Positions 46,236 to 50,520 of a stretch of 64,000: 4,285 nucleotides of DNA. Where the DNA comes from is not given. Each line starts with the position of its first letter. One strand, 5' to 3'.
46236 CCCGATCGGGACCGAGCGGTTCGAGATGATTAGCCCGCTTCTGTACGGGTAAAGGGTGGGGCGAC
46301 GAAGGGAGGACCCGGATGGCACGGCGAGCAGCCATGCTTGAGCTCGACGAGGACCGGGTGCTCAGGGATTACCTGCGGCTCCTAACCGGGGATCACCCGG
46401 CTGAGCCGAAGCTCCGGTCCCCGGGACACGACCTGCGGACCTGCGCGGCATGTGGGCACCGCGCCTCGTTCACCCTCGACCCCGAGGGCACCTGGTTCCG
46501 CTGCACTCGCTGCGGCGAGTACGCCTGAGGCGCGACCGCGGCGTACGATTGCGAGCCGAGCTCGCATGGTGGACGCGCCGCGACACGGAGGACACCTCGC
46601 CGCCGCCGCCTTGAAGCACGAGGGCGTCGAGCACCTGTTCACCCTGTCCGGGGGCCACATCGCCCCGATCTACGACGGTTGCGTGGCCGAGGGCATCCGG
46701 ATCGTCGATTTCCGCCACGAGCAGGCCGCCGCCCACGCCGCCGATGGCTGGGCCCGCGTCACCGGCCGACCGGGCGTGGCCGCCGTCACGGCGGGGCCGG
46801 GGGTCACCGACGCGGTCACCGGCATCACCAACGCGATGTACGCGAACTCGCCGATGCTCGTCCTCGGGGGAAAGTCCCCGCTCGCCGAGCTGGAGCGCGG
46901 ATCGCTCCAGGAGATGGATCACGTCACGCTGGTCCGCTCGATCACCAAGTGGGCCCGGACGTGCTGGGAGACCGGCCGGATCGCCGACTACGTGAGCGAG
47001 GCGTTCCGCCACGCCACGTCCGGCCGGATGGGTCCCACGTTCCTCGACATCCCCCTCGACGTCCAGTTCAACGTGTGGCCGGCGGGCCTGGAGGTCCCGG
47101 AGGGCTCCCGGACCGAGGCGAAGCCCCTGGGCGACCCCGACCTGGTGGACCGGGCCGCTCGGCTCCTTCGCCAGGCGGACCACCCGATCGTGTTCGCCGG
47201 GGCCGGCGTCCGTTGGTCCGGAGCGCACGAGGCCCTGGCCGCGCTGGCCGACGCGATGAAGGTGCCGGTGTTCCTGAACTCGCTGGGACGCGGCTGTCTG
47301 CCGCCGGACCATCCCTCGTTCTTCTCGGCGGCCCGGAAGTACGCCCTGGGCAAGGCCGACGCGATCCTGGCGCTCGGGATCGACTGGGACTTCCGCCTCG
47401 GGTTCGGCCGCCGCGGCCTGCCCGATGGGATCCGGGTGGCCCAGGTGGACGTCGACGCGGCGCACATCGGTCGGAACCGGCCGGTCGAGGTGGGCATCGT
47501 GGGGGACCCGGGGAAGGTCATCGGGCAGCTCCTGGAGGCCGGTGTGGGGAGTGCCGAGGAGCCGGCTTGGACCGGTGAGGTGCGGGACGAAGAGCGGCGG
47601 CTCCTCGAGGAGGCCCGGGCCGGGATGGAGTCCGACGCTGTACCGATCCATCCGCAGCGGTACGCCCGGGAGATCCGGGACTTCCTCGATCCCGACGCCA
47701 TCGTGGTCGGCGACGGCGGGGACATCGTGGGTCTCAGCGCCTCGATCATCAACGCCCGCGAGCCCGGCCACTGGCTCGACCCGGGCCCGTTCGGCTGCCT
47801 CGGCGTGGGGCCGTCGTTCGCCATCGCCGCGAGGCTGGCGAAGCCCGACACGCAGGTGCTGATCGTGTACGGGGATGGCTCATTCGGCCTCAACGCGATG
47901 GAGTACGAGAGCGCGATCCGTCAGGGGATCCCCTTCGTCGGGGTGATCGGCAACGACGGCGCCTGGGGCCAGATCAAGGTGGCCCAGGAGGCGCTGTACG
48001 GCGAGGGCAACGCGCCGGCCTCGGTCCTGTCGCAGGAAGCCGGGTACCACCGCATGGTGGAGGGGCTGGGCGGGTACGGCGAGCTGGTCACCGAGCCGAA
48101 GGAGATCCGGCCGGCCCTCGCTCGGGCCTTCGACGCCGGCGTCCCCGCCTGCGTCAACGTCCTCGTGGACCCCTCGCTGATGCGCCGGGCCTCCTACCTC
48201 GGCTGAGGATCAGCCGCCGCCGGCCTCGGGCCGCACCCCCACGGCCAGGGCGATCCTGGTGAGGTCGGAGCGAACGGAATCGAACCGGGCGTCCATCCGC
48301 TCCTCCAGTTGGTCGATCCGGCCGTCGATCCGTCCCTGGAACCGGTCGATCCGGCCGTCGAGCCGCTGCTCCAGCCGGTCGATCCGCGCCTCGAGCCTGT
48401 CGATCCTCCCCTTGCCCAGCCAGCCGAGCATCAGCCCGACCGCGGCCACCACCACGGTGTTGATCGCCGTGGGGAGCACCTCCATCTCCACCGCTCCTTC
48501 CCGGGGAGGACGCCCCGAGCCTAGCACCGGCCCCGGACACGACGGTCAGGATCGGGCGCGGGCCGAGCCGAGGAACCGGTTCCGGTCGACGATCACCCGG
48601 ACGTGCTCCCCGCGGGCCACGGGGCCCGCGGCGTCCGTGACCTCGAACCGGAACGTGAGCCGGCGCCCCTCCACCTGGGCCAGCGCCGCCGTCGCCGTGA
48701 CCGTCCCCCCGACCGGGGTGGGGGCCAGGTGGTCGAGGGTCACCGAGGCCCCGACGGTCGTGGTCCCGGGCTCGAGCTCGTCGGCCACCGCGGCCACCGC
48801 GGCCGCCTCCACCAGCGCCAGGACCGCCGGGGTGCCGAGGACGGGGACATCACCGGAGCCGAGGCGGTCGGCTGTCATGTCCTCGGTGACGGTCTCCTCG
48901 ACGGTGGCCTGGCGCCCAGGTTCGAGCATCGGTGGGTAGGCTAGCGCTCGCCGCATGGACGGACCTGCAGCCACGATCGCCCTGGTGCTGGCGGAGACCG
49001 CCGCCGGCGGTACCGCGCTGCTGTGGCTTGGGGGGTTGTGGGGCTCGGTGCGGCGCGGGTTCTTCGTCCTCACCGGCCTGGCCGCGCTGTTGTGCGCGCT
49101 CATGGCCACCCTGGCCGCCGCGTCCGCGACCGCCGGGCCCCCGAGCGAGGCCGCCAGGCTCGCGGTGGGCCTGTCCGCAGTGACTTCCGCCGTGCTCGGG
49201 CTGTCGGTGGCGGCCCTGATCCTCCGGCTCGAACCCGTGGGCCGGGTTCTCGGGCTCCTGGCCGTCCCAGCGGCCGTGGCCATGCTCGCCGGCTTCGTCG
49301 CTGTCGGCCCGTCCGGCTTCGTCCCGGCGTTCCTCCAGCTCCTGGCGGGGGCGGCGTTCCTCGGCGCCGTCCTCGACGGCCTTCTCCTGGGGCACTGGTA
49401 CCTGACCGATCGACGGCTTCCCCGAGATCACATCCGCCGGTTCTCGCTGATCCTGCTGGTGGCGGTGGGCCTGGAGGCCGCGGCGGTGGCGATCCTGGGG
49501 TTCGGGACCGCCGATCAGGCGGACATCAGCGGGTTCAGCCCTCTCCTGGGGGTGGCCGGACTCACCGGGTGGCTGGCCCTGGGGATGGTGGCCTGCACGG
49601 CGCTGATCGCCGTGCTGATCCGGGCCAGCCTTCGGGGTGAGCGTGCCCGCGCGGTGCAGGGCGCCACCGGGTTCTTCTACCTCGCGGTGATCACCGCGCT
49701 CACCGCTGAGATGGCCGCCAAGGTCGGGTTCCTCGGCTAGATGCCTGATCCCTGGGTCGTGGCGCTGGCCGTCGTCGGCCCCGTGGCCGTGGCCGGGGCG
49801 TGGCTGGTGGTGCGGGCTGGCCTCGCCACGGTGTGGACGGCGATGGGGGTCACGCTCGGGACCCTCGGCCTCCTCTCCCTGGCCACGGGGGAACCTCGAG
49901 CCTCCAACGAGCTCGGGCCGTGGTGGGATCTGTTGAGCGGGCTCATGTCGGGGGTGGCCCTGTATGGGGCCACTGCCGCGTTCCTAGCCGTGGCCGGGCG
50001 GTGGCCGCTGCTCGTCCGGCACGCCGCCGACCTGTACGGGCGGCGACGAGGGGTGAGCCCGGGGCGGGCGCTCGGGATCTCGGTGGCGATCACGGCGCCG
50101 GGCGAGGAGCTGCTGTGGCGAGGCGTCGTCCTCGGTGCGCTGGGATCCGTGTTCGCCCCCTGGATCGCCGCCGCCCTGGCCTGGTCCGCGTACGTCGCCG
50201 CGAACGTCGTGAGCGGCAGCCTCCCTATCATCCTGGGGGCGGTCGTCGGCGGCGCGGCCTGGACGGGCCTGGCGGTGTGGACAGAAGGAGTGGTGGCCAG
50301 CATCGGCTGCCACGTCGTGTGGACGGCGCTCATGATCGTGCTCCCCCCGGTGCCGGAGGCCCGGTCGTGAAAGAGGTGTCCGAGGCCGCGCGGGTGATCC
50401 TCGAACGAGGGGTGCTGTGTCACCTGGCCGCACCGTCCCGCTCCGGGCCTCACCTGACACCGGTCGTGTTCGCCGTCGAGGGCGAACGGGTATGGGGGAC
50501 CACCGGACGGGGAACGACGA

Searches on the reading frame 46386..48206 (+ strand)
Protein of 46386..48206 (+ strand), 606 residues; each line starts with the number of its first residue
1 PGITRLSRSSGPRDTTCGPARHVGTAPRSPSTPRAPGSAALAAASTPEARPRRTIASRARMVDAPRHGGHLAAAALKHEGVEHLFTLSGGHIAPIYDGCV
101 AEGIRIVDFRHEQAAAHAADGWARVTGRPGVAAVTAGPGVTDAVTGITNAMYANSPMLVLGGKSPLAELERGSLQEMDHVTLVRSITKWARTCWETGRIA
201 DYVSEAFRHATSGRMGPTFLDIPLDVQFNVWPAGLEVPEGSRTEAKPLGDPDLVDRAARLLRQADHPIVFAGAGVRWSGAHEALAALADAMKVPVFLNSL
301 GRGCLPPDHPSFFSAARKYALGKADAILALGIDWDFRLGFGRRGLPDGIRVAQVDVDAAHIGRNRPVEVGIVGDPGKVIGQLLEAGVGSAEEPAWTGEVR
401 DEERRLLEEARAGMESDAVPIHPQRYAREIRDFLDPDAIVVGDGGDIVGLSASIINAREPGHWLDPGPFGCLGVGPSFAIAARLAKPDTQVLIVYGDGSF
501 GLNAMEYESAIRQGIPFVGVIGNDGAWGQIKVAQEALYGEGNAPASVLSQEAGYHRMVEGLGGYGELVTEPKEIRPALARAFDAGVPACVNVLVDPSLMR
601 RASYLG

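Call 56: search_protein_families(library=pfam, proteins=[window:46386-48206:+], max_evalue=0.001)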
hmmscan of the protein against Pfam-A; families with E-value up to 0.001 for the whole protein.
window:46386-48206:+ (606 aa): 3 families
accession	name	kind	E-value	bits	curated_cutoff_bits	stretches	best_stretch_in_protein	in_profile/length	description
PF02776.23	TPP_enzyme_N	-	5.2e-38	129.9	26.8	1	67-181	2-118/119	Thiamine pyrophosphate enzyme, N-terminal TPP binding domain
PF00205.28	TPP_enzyme_M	-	9.9e-30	103.5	30.4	1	254-382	1-137/137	Thiamine pyrophosphate enzyme, central domain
PF02775.26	TPP_enzyme_C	-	1.9e-27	96.4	21.9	1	444-592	2-151/151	Thiamine pyrophosphate enzyme, C-terminal TPP binding domain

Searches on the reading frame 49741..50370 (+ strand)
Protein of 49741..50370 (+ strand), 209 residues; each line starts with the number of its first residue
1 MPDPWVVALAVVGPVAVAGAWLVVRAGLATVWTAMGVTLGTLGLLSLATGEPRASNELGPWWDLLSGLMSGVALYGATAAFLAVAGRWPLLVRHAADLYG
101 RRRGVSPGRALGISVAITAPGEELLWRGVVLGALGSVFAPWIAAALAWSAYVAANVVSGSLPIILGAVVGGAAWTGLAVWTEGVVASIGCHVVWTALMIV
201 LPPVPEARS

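Call 56: search_protein_families(library=pfam, proteins=[window:49741-50370:+], max_evalue=0.001)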
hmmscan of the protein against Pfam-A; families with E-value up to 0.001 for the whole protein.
window:49741-50370:+ (209 aa): 1 family
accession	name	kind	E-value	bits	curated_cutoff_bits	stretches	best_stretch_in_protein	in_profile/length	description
PF02517.21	Rce1-like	-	1.3e-09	38.7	22.4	1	113-196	10-92/93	Type II CAAX prenyl endopeptidase Rce1-like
